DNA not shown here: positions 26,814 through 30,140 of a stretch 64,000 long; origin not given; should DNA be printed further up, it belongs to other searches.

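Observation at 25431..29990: Compact ABC-transporter-dependent glycan module: wzm, wzt and a GT2 / coiled-coil / GT2 / GT2 megasynthase (candidate ruler-type polymerase)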

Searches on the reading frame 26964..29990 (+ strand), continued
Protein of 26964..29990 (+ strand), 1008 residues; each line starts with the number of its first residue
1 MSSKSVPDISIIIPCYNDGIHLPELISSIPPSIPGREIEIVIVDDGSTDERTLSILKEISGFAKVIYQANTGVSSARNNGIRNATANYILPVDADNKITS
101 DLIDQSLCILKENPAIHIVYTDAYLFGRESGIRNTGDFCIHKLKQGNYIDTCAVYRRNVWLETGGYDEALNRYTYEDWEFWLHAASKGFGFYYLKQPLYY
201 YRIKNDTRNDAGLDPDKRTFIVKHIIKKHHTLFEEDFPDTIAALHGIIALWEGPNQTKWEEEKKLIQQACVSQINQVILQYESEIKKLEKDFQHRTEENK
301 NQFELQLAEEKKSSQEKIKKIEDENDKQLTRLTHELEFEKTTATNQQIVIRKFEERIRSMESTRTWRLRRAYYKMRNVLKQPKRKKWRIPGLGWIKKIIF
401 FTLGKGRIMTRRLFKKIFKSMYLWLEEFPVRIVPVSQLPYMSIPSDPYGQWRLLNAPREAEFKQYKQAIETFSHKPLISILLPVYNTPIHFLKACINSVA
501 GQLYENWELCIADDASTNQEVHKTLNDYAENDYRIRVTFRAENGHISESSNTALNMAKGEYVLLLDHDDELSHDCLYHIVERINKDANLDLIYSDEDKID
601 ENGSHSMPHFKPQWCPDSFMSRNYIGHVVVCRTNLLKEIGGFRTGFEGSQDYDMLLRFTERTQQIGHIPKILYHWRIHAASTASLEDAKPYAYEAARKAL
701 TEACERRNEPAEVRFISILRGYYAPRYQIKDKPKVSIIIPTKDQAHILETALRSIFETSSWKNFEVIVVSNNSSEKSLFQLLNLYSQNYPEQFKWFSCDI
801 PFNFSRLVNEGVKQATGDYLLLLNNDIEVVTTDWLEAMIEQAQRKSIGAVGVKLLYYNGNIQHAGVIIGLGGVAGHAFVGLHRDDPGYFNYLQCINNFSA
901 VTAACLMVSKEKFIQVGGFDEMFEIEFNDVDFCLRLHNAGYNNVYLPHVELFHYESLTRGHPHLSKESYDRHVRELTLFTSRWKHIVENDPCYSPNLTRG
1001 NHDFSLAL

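Call 35: find_related_loci(query=A1, collection=genome_contigs, flank=6000)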
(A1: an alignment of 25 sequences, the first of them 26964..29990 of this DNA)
Query A1 (1008 aa) in genome_contigs; peptide patterns used: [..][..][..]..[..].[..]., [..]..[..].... (x = any residue, [..] = any of these).
600 stretches matched a pattern (row limit reached: there are more); 598 encode a relative of the query (tblastn E <= 1e-3); the best 80 are kept; 80 distinct loci.
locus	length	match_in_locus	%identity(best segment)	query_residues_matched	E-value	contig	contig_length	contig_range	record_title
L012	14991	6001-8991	46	4-1008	0e+0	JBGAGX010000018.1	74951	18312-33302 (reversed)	MAG: Flavobacteriales bacterium isolate MAG_MBR_H125.12 MBRH125-12_opera_contig_1362, whole genome shotgun sequence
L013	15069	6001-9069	45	5-1008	0e+0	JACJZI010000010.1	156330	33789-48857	MAG: Flavobacteriales bacterium isolate HK-STAS-BACT-60 HK-STAS-BACT-60_10, whole genome shotgun sequence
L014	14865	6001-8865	44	7-1006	0e+0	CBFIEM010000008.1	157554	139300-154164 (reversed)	MAG: Salibacteraceae bacterium isolate Co_bin_519_strict genome assembly, contig: Co_bin_519_strict_c8, whole genome sho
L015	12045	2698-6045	39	9-1006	0e+0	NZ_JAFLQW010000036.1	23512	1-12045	Phormidium pseudopriestleyi FRX01 c_000000059955, whole genome shotgun sequence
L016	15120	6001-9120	43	9-1008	0e+0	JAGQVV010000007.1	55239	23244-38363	MAG: Flavobacteriales bacterium isolate HKST-UBA112 2012-05-30_1_(paired)_contig_3742, whole genome shotgun sequence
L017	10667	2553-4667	49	293-1006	0e+0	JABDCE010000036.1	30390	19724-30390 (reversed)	MAG: Bacteroidetes bacterium isolate BWOrgHeat_Nextera65_MAG3 3300020800.a:Ga0206949_1116, whole genome shotgun sequence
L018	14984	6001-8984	59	9-1007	0e+0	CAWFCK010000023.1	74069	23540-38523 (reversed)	MAG: uncultured Flavobacteriales bacterium isolate MFD04651.bin.2.152 genome assembly, contig: contig_53769, whole genom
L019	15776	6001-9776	51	387-1006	0e+0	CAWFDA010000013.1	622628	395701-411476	MAG: uncultured Bacteroidetes bacterium isolate MFD04716.bin.2.229 genome assembly, contig: contig_15045, whole genome s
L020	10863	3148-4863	52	9-1006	0e+0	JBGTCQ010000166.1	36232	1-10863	MAG: Chroococcidiopsidaceae cyanobacterium isolate JTS-RE123 k141_1707974, whole genome shotgun sequence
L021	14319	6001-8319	42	9-1008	0e+0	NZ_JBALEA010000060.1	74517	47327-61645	MAG: Nostoc sp. isolate P3068 bin 7 NODE_205_length_74517_cov_49.986093, whole genome shotgun sequence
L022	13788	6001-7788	50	7-1008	0e+0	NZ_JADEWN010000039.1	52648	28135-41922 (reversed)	Gloeocapsopsis crepidinum LEGE 06123 NODE_39_length_52648_cov_10.9433, whole genome shotgun sequence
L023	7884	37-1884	51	396-1008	0e+0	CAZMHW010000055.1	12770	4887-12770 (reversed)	MAG TPA_asm: uncultured Akkermansia sp. isolate SRP296810_co1_341 genome assembly, contig: NODE_5659_length_12770_cov_4.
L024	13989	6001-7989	44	7-1006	0e+0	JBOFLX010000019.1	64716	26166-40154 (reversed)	MAG: Waterburya sp. isolate WFFMC_MAG_329 k139_115149_flag=0_multi=22.9823_len=64716, whole genome shotgun sequence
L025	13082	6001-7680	52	7-1008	0e+0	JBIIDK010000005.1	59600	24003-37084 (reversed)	MAG: Planktothrix sp. isolate ME2000-08-17pf_3300042335_group1_bin17 Rohwer_bin1249_scaffold_172_c1, whole genome shotgu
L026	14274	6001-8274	43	9-1006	0e+0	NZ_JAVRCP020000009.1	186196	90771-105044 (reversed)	MAG: Nostoc sp. DedVER02 Nostoc_sp_DedVER02_9, whole genome shotgun sequence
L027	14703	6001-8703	37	2-1006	0e+0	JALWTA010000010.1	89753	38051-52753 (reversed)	MAG: Sulfurovum sp. isolate M2_metabat2_scaf2bin.129 M2_NODE_140_length_89753_cov_29.729699, whole genome shotgun sequen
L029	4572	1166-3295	43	278-1008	0e+0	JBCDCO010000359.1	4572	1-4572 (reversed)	MAG: Cyanobacteria bacterium P01_G01_bin.19 k141_467776_length_4572_cov_30.1636, whole genome shotgun sequence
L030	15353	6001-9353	48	9-1008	0e+0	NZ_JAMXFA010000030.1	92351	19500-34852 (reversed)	Laspinema olomoucense D3b NODE_30_length_92351_cov_98.714567, whole genome shotgun sequence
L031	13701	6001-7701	50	2-1008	0e+0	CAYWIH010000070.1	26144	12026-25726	MAG TPA_asm: uncultured bacterium isolate SRP128890_co1_229 genome assembly, contig: NODE_3129_length_26144_cov_9.497374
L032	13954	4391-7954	48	7-1008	0e+0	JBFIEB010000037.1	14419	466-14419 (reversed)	MAG: Vicingaceae bacterium isolate Mix_sand11.2021.09.D.68 k141_1532595_length_14419_cov_9.0000, whole genome shotgun se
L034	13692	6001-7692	51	446-1008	0e+0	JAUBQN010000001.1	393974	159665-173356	Microcoleus sp. Pol14C6 NODE_11_length_393974_cov_23.730485, whole genome shotgun sequence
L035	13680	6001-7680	51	7-1008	0e+0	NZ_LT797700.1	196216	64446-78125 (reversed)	Planktothrix sp. PCC 11201 isolate BBR_PRJEB10991, whole genome shotgun sequence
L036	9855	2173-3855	49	448-1008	2e-179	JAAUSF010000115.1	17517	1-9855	MAG: Cyanobacteria bacterium RU_5_0 NODE_1446_length_17517_cov_21.352386, whole genome shotgun sequence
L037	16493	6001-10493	51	466-1008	2e-179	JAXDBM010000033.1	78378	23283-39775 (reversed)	MAG: Syntrophales bacterium isolate POMEDNA-B18 Raw2_k127_137621, whole genome shotgun sequence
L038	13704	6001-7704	49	443-1008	2e-178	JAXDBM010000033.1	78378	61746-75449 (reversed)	MAG: Syntrophales bacterium isolate POMEDNA-B18 Raw2_k127_137621, whole genome shotgun sequence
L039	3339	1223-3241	42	295-1008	0e+0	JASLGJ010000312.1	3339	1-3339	MAG: Candidatus Elarobacter sp. isolate SHSU.bins.438 k141_5732358, whole genome shotgun sequence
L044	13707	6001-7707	48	3-1007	1e-171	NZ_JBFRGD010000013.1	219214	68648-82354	Paenibacillus sp. 2TAB23 SCAFFOLD_12, whole genome shotgun sequence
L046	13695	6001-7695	46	439-1008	9e-166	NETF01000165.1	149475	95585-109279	Unicellular cyanobacterium SU3 NODE_3_length_149475_cov_125.851_comp, whole genome shotgun sequence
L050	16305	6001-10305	49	7-1008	9e-159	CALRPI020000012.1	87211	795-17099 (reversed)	MAG: Phormidium lacuna HE10JO isolate JJ-KV9-13-1-mx-bin614 genome assembly, contig: JJ-KV9-13-C59, whole genome shotgun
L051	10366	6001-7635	48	7-1008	1e-158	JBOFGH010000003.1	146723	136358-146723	MAG: Eubacteriaceae bacterium isolate WFFMC_MAG_077 k139_279074_flag=0_multi=8.9956_len=146723, whole genome shotgun seq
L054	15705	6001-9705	48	7-1008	8e-157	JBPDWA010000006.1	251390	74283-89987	Enterococcus faecalis strain En1-EF NODE_6_length_251390_cov_103.012537, whole genome shotgun sequence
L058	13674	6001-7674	48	7-1008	3e-156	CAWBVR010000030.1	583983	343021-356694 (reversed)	MAG: Candidatus Eremiobacteraeota bacterium isolate MFD04580.bin.2.72 genome assembly, contig: contig_3617, whole genome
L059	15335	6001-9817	39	8-1008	7e-156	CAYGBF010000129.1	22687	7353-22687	MAG TPA_asm: uncultured Eubacteriales bacterium isolate ERP108616_co1_39 genome assembly, contig: k119_783659, whole gen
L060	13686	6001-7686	45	4-1008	4e-155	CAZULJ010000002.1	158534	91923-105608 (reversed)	MAG TPA_asm: uncultured Candidatus Saccharibacteria bacterium isolate binchicken_co27_145 genome assembly, contig: NODE_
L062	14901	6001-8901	34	3-1008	7e-154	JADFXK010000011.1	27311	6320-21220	MAG: Deltaproteobacteria bacterium isolate nDJH13bin5 nDJH13_bin5_NODE_11_length_27311_cov_3.086448, whole genome shotgu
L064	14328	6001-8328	38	7-1007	3e-152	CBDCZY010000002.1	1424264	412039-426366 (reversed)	MAG: Methylococcales bacterium isolate 882889bd-b10d-485d-b87d-ebbccd635181 genome assembly, contig: contig_2, whole gen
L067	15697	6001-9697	47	7-1008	1e-151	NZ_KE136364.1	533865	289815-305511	Enterococcus avium ATCC 14025 acpMO-supercont1.4, whole genome shotgun sequence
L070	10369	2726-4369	44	448-1008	6e-151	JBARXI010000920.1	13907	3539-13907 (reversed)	MAG: Microcoleaceae cyanobacterium isolate MFD12174_ilm_asm_bin4 k127_37393, whole genome shotgun sequence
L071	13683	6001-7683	45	448-1008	4e-151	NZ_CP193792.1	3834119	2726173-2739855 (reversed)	Cupriavidus sp. TMH.W2 chromosome 1, complete sequence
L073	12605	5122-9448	44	5-1008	1e-150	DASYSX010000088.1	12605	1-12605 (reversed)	MAG TPA_asm: Candidatus Udaeobacter sp. isolate SMAG_U4550 k141_1043566, whole genome shotgun sequence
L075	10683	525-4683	46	5-1008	3e-150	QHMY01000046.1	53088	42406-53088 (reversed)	MAG: Verrucomicrobia bacterium isolate AV89 14_0903_02_30cm_scaffold_590_curated, whole genome shotgun sequence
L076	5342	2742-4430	44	9-1008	2e-152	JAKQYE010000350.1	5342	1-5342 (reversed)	MAG: Trichodesmium sp. MAG_R02 MAG_R02_350, whole genome shotgun sequence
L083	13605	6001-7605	46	475-1008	7e-148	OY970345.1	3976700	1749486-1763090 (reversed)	MAG: uncultured Verrucomicrobiae bacterium isolate MFD04212.bin.2.122 genome assembly, chromosome: 1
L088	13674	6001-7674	43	1-1008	1e-145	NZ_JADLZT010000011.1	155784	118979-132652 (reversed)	Lysobacter niastensis strain DSM 18481 Contig_11, whole genome shotgun sequence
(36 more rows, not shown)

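Call 38: fold_search(model_id=the predicted structure, library=pdb)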
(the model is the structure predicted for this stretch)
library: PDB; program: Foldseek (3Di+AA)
matches with E <= 10: 1655; with E <= 0.001: 490
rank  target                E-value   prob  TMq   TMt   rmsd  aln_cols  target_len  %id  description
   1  2z86_B                2.6e-24  1.00  0.23  0.38  31.6       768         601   14  Crystal structure of chondroitin polymerase from Escherichia coli strain K4 (K4CP) complexed with UDP-GlcUA and UDP (released 2008-09-16)
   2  2z86_D                9.4e-23  1.00  0.22  0.37  28.3       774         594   14  Crystal structure of chondroitin polymerase from Escherichia coli strain K4 (K4CP) complexed with UDP-GlcUA and UDP (released 2008-09-16)
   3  2z87_B                1.5e-22  1.00  0.22  0.37  29.2       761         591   15  Crystal structure of chondroitin polymerase from Escherichia coli strain K4 (K4CP) complexed with UDP-GalNAc and UDP (released 2008-09-16)
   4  2z87_A                1.1e-21  1.00  0.23  0.37  28.7       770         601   14  Crystal structure of chondroitin polymerase from Escherichia coli strain K4 (K4CP) complexed with UDP-GalNAc and UDP (released 2008-09-16)
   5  2z86_A                1.4e-21  1.00  0.23  0.39  28.3       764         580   14  Crystal structure of chondroitin polymerase from Escherichia coli strain K4 (K4CP) complexed with UDP-GlcUA and UDP (released 2008-09-16)
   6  2z86_C                1.7e-21  1.00  0.23  0.38  30.5       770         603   14  Crystal structure of chondroitin polymerase from Escherichia coli strain K4 (K4CP) complexed with UDP-GlcUA and UDP (released 2008-09-16)
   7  8viw_A                5.5e-20  1.00  0.20  0.35  22.2       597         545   14  Cryo-EM structure of heparosan synthase 2 from Pasteurella multocida with polysaccharide in the GlcNAc-T active site (released 2024-07-24)
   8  8vh8_D                9.0e-20  1.00  0.20  0.37  22.9       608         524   13  Crystal structure of heparosan synthase 2 from Pasteurella multocida at 2.85 A (released 2024-09-04)
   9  8vh8_B                5.3e-19  1.00  0.20  0.36  23.1       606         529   14  Crystal structure of heparosan synthase 2 from Pasteurella multocida at 2.85 A (released 2024-09-04)
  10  8vh8_A                1.0e-18  1.00  0.20  0.37  22.7       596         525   13  Crystal structure of heparosan synthase 2 from Pasteurella multocida at 2.85 A (released 2024-09-04)
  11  8vh7_A                1.6e-18  1.00  0.20  0.37  22.9       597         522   13  Crystal structure of heparosan synthase 2 from Pasteurella multocida at 1.98 A (released 2024-07-24)
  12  8vh7_B                1.9e-18  1.00  0.20  0.37  22.8       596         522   13  Crystal structure of heparosan synthase 2 from Pasteurella multocida at 1.98 A (released 2024-07-24)
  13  8vh8_C                8.9e-18  1.00  0.20  0.37  23.4       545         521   14  Crystal structure of heparosan synthase 2 from Pasteurella multocida at 2.85 A (released 2024-09-04)
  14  6p61_C                3.3e-15  1.00  0.17  0.88   2.8       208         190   27  Structure of a Glycosyltransferase from Leptospira borgpetersenii serovar Hardjo-bovis (strain JB197) (released 2019-07-10)
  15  6p61_B                4.0e-15  1.00  0.18  0.89   2.3       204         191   28  Structure of a Glycosyltransferase from Leptospira borgpetersenii serovar Hardjo-bovis (strain JB197) (released 2019-07-10)
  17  6p61_A                1.2e-13  1.00  0.17  0.85   3.1       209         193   26  Structure of a Glycosyltransferase from Leptospira borgpetersenii serovar Hardjo-bovis (strain JB197) (released 2019-07-10)
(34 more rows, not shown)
